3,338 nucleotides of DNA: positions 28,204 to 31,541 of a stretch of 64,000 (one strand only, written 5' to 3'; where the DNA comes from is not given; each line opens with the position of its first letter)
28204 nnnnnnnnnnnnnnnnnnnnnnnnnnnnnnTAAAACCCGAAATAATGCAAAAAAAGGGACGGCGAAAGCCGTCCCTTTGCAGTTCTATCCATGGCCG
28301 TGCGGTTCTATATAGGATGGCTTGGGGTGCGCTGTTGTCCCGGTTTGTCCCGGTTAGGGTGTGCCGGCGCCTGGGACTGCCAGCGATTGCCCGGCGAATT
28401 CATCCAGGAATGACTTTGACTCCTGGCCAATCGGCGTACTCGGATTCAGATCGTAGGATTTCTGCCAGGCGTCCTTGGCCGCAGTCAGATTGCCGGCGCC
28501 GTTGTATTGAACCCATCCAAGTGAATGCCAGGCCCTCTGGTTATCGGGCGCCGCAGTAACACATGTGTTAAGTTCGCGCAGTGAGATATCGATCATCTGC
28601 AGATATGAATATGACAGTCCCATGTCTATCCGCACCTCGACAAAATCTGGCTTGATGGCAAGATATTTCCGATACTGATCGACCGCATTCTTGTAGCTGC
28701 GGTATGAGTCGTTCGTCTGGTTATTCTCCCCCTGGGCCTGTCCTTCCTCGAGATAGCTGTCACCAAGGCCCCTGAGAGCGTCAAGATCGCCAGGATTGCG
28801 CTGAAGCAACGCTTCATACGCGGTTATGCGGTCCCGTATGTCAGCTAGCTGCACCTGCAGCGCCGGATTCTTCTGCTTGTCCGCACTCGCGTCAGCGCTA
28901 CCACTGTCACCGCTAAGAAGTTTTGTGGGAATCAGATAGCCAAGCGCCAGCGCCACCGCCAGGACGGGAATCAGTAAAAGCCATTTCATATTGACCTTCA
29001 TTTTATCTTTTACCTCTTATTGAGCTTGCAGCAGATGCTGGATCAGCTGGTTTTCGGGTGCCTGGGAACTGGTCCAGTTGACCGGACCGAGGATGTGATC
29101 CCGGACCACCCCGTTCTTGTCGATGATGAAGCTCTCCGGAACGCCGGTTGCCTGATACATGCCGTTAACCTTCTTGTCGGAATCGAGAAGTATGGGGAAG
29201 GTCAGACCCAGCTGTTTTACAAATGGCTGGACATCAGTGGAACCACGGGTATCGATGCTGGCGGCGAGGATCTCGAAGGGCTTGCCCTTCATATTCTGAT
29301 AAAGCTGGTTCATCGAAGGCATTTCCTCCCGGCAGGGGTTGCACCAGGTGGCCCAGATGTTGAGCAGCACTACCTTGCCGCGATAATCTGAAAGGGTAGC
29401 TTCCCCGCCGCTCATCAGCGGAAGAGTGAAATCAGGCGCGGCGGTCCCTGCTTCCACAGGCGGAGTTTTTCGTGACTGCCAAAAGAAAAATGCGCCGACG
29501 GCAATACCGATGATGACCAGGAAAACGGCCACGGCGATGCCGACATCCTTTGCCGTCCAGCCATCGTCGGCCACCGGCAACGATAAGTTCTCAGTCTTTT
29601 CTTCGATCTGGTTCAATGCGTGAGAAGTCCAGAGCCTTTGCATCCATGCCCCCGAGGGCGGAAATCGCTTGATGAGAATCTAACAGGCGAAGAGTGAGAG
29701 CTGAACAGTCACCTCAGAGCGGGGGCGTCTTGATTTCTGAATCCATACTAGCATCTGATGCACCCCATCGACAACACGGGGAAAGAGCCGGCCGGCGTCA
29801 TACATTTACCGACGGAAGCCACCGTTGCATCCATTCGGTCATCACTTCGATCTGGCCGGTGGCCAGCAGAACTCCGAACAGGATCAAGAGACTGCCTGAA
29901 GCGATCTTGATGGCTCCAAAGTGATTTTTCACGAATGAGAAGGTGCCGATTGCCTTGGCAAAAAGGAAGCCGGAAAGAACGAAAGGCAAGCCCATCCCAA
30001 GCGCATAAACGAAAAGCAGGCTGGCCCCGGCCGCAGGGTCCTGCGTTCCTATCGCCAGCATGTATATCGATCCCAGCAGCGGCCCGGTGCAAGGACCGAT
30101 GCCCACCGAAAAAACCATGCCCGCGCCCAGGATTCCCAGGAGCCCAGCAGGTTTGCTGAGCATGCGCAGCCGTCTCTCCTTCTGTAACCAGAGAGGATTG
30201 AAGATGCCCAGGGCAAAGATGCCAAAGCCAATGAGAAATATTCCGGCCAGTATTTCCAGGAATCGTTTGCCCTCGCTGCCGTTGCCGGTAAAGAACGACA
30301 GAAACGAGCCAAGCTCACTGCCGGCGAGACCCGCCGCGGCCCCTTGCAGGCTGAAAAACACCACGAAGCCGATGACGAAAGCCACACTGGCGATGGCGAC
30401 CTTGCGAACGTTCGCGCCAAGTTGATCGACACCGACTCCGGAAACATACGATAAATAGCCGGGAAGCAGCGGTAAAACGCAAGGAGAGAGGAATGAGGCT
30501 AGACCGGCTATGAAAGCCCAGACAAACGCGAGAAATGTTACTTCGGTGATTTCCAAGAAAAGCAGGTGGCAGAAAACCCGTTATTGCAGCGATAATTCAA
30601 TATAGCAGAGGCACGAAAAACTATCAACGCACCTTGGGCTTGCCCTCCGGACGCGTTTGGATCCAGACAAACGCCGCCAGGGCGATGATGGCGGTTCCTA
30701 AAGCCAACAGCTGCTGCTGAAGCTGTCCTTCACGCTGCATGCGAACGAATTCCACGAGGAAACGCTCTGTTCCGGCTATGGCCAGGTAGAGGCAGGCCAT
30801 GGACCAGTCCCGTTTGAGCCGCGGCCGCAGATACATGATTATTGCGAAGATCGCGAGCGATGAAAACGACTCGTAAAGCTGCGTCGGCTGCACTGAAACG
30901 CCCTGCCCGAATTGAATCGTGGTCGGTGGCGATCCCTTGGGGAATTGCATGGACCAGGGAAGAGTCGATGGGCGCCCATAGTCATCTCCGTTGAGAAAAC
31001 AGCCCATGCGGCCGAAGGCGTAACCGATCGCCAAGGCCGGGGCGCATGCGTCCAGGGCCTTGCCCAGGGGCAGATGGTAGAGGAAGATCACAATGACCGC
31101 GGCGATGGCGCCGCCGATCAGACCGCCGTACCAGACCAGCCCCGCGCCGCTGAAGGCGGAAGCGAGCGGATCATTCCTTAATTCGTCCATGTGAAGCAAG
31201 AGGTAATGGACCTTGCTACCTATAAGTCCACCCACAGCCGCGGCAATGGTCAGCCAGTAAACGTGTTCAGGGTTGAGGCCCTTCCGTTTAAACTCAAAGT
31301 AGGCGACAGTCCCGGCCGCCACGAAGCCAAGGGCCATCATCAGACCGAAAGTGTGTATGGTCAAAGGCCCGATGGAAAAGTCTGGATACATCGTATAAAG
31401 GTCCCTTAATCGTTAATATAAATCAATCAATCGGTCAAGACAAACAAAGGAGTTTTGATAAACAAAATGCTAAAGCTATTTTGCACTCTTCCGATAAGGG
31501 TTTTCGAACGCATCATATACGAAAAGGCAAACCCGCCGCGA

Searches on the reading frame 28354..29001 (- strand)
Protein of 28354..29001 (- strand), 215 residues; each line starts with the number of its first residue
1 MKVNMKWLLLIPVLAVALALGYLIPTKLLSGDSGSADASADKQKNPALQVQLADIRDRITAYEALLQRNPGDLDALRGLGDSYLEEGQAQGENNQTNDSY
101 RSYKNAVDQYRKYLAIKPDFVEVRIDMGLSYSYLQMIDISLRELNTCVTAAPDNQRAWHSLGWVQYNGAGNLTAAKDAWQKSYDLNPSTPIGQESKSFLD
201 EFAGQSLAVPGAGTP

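Call 8: search_protein_families(library=pfam, proteins=[window:28354-29001:-], max_evalue=0.01)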
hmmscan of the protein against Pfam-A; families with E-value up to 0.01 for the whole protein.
window:28354-29001:- (215 aa): 11 families
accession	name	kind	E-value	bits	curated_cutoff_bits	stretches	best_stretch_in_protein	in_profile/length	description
PF13432.12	TPR_16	-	2.3e-08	34.7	32.7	1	53-90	11-48/65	Tetratricopeptide repeat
PF13428.12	TPR_14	-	8.5e-08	32.6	23.5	0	50-81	12-43/44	Tetratricopeptide repeat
PF13431.12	TPR_17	-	2.5e-07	30.9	24.4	0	61-89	1-29/34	Tetratricopeptide repeat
PF13414.12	TPR_11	-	1.7e-06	28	26.8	0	103-131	10-38/42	TPR repeat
PF14559.12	TPR_19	-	2e-06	28.5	25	0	61-89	13-41/68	Tetratricopeptide repeat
PF07719.23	TPR_2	-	1.7e-05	25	27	0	157-188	3-33/34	Tetratricopeptide repeat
PF23914.1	TPR_CcmH_CycH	-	5.1e-05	23.6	42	1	145-189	40-83/158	Cytochrome c-type biogenesis protein H TPR domain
PF13181.12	TPR_8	-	6.9e-05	23.1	25.7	0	156-188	2-33/34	Tetratricopeptide repeat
PF13174.12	TPR_6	-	0.00021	22.2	26.3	0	161-187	6-31/33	Tetratricopeptide repeat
PF24575.1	TPR_Slam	-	0.00041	21.2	35.2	1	100-129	60-89/104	Surface lipoprotein assembly modifier, N-terminal TPR repeats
PF00515.34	TPR_1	-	0.0097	16.1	27.8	0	103-120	17-34/34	Tetratricopeptide repeat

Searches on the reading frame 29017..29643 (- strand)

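Call 8: search_protein_families(library=pfam, proteins=[window:29017-29643:-], max_evalue=0.01)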
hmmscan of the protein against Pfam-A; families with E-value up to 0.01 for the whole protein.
window:29017-29643:- (208 aa): 5 families
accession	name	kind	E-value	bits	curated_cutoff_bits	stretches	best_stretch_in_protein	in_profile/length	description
PF00578.27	AhpC-TSA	-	9e-32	110.1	26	1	66-182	2-123/124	AhpC/TSA family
PF08534.16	Redoxin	-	5.4e-27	94.8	26.6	1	65-193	2-142/148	Redoxin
PF13905.12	Thioredoxin_8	-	2.8e-14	53.7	27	1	89-179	1-93/94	Thioredoxin-like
PF00085.26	Thioredoxin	-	3.1e-06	27.6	23.5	1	89-137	18-63/103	Thioredoxin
PF00255.25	GSHPx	-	0.0029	17.6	27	1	78-128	10-59/108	Glutathione peroxidase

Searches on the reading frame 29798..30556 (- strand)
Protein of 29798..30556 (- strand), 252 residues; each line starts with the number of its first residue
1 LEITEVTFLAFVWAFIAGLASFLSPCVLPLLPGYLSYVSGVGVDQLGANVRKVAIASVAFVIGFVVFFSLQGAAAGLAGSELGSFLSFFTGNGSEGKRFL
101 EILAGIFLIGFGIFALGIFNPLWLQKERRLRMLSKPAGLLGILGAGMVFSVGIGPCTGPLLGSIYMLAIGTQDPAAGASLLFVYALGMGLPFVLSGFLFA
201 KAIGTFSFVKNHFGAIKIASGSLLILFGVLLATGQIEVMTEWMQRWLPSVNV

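Call 51: search_protein_families(library=pfam, proteins=[window:29798-30556:-], max_evalue=0.00001)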
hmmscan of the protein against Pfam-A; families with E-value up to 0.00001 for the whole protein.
window:29798-30556:- (252 aa): 1 family
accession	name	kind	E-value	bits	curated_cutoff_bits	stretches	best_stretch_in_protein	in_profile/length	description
PF02683.22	DsbD_TM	-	1.3e-19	70.8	27.1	1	10-222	4-212/219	Cytochrome C biogenesis protein transmembrane domain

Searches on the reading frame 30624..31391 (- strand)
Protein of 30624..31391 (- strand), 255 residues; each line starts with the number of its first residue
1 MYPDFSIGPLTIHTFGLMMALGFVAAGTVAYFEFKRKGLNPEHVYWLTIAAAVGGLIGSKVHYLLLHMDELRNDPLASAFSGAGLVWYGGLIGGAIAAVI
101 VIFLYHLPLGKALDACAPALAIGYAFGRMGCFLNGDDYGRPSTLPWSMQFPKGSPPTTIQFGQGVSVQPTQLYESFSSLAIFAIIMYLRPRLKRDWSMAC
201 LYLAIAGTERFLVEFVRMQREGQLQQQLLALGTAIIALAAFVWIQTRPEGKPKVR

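Call 51: search_protein_families(library=pfam, proteins=[window:30624-31391:-], max_evalue=0.00001)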
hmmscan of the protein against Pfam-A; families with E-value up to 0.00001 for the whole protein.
window:30624-31391:- (255 aa): 1 family
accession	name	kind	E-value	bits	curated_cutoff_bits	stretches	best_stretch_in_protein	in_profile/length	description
PF01790.23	LGT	-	1.5e-52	178.8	24.9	1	5-243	4-240/240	Prolipoprotein diacylglyceryl transferase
